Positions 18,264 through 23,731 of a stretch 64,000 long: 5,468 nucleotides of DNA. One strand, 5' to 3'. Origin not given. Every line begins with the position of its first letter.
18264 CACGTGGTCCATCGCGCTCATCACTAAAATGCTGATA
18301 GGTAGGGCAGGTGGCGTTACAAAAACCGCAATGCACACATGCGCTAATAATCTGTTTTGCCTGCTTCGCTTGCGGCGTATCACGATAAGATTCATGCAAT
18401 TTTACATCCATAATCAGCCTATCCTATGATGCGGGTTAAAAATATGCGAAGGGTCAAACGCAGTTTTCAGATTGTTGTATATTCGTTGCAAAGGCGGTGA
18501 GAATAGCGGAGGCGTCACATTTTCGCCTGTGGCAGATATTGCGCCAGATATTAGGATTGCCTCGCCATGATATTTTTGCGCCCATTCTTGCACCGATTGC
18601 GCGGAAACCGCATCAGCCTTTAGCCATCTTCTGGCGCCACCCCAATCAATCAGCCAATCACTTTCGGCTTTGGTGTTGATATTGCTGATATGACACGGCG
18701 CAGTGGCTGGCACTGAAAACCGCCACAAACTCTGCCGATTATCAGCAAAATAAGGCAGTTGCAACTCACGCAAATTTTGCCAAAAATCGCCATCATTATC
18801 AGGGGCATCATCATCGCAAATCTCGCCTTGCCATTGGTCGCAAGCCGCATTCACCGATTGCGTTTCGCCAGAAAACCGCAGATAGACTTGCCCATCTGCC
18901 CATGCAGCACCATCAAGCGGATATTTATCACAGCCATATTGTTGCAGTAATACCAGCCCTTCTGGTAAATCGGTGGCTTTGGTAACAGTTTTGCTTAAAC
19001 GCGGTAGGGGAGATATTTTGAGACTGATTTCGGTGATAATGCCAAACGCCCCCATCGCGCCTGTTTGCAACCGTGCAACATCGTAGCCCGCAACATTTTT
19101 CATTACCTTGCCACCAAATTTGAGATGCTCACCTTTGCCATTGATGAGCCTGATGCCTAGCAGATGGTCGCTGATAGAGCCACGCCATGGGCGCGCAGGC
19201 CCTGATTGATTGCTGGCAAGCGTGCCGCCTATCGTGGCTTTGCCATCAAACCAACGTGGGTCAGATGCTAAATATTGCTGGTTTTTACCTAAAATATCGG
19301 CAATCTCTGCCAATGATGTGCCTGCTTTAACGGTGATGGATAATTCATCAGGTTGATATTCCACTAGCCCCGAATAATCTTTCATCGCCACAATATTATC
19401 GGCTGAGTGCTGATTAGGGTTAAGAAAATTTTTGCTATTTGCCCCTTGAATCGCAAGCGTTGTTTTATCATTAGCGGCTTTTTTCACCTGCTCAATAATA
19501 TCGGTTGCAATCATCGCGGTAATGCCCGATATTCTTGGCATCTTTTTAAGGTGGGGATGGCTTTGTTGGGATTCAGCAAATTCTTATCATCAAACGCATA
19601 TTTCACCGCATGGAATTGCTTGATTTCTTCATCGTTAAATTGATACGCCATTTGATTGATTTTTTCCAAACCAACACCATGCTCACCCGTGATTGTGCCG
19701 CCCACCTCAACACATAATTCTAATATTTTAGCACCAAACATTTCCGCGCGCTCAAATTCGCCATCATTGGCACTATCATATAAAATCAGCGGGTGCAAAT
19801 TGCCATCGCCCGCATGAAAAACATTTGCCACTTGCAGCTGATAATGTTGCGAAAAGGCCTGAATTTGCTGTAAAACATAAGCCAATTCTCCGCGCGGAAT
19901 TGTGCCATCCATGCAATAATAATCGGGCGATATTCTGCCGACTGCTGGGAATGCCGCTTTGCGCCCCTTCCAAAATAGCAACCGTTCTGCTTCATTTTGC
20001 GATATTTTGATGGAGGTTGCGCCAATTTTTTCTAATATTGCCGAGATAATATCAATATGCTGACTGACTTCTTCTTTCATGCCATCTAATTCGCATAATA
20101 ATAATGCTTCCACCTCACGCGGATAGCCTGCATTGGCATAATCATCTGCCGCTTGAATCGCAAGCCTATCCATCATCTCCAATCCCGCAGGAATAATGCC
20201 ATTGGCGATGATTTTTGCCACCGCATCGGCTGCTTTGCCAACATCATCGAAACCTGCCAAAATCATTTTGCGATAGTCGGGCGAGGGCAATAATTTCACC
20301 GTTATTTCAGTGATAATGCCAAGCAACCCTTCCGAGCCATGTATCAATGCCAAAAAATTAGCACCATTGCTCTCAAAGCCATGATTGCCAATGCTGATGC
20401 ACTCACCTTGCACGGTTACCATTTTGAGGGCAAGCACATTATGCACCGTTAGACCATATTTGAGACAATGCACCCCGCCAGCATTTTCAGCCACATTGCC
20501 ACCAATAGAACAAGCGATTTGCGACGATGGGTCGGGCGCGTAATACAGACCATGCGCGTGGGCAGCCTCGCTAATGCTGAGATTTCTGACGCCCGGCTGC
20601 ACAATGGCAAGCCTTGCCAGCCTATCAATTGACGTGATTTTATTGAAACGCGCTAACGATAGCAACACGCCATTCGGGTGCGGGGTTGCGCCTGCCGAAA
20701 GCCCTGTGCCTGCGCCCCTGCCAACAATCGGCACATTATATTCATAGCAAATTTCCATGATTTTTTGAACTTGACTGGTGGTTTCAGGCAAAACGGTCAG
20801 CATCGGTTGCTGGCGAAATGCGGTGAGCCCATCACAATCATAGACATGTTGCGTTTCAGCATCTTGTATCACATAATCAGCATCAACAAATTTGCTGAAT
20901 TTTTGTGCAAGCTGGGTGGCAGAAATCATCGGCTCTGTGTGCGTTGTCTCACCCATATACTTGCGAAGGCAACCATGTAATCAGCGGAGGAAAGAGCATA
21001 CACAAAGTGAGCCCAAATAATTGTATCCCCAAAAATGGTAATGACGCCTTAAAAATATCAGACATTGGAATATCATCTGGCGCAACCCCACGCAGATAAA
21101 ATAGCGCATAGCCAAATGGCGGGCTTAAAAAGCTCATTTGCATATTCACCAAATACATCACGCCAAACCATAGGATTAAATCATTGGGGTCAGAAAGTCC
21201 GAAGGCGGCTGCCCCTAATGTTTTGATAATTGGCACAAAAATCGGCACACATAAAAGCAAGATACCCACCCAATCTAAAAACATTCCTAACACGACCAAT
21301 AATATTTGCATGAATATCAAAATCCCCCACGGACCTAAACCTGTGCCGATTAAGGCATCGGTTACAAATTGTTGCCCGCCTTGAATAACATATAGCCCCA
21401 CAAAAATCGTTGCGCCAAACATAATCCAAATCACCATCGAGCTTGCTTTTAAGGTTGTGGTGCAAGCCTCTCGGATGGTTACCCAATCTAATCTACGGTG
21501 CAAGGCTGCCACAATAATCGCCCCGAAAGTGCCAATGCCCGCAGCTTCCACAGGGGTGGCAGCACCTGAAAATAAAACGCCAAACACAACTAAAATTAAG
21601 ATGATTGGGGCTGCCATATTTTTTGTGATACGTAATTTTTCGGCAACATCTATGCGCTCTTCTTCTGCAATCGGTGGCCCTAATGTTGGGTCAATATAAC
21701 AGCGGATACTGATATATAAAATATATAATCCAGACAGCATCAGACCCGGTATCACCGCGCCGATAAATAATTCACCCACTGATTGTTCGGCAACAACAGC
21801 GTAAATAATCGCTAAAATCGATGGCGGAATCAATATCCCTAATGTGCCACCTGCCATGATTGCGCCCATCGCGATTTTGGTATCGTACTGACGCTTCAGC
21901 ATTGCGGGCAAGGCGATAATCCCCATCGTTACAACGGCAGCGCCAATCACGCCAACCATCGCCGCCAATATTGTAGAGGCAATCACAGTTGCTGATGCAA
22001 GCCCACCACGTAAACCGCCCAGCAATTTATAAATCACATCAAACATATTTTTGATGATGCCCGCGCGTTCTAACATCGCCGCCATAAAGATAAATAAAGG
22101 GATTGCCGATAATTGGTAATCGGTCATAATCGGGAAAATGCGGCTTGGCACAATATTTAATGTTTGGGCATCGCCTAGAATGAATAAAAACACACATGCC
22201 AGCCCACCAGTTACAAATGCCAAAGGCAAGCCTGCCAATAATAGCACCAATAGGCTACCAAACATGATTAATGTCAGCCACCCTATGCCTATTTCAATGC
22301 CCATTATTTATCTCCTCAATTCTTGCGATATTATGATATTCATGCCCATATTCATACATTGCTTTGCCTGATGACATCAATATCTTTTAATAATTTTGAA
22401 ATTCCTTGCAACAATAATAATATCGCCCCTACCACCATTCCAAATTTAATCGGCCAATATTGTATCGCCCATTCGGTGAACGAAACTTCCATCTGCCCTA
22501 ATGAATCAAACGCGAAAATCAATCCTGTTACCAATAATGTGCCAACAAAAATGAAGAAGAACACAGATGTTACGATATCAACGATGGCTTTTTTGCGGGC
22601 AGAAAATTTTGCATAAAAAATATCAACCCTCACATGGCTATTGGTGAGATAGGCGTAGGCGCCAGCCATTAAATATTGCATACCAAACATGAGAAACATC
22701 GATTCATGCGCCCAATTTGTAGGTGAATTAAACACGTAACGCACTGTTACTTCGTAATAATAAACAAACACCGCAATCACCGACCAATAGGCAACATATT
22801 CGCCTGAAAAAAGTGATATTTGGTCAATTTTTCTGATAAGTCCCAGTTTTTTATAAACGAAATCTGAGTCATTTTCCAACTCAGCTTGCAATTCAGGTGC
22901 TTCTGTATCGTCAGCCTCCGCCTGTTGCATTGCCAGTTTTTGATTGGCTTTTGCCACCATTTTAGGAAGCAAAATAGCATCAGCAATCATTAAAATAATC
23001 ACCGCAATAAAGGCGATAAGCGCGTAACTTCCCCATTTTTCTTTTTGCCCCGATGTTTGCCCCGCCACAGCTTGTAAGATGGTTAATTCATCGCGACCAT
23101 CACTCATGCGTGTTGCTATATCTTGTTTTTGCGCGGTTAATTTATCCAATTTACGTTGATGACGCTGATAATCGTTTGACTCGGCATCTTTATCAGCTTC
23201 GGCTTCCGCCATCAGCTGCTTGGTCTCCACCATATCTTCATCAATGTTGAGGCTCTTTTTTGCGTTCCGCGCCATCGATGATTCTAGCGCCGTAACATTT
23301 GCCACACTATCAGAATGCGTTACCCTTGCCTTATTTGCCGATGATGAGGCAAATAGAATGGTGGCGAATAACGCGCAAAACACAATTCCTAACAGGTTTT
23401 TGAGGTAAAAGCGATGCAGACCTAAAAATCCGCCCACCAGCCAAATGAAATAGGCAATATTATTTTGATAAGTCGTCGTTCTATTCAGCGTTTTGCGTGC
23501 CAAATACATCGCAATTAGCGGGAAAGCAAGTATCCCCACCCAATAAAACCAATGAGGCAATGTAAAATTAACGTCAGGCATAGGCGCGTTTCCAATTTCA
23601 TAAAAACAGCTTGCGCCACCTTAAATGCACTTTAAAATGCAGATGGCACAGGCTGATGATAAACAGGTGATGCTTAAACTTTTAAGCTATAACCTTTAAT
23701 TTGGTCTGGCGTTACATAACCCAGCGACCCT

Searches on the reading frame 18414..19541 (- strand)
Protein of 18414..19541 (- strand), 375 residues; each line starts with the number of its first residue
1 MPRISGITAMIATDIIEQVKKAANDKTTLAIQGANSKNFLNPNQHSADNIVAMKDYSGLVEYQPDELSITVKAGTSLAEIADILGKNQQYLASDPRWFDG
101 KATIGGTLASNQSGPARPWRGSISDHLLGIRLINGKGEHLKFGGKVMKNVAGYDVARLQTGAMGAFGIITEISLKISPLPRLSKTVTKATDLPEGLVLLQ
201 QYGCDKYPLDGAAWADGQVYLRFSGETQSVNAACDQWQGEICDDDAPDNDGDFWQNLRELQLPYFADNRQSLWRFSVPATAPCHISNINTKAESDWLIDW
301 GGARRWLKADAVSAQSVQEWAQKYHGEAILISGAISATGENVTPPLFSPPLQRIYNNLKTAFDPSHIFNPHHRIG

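Call 54: search_protein_families(library=pfam, proteins=[window:18414-19541:-], max_evalue=0.00001)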
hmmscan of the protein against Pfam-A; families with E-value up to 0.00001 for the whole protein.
window:18414-19541:- (375 aa): 1 family
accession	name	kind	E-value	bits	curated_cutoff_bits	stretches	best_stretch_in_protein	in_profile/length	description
PF01565.28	FAD_binding_4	-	3.2e-15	56.5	26.4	1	13-142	11-138/139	FAD binding domain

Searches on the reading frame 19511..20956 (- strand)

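Call 54: search_protein_families(library=pfam, proteins=[window:19511-20956:-], max_evalue=0.00001)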
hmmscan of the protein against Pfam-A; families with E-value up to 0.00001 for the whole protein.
window:19511-20956:- (481 aa): 2 families
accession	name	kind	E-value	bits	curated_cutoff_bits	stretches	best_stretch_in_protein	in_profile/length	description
PF02913.24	FAD-oxidase_C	-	5.8e-65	219.9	21.2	1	226-465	2-247/248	FAD linked oxidases, C-terminal domain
PF01565.28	FAD_binding_4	-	8.1e-37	126.5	26.4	1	53-189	3-138/139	FAD binding domain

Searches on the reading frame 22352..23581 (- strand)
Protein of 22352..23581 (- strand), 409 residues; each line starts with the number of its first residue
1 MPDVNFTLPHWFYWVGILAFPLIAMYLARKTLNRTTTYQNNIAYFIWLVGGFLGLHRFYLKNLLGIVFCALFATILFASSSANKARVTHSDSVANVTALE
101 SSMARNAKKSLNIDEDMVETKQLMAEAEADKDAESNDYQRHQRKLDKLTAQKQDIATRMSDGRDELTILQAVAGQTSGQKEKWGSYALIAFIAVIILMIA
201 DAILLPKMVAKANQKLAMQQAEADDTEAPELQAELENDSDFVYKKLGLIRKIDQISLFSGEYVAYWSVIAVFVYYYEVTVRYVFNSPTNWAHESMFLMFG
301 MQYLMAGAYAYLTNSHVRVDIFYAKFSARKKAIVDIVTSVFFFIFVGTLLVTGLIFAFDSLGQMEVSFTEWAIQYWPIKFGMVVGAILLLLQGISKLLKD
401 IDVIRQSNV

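Call 15: search_protein_families(library=pfam, proteins=[window:22352-23581:-], max_evalue=0.01)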
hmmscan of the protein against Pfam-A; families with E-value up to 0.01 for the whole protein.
window:22352-23581:- (409 aa): 2 families
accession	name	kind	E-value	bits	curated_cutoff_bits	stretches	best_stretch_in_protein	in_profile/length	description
PF04290.18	DctQ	-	9.3e-21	74.5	28.3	1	273-401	4-130/132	Tripartite ATP-independent periplasmic transporters, DctQ component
PF05154.21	TM2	-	0.0001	22.9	27.9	1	40-73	5-39/51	TM2 domain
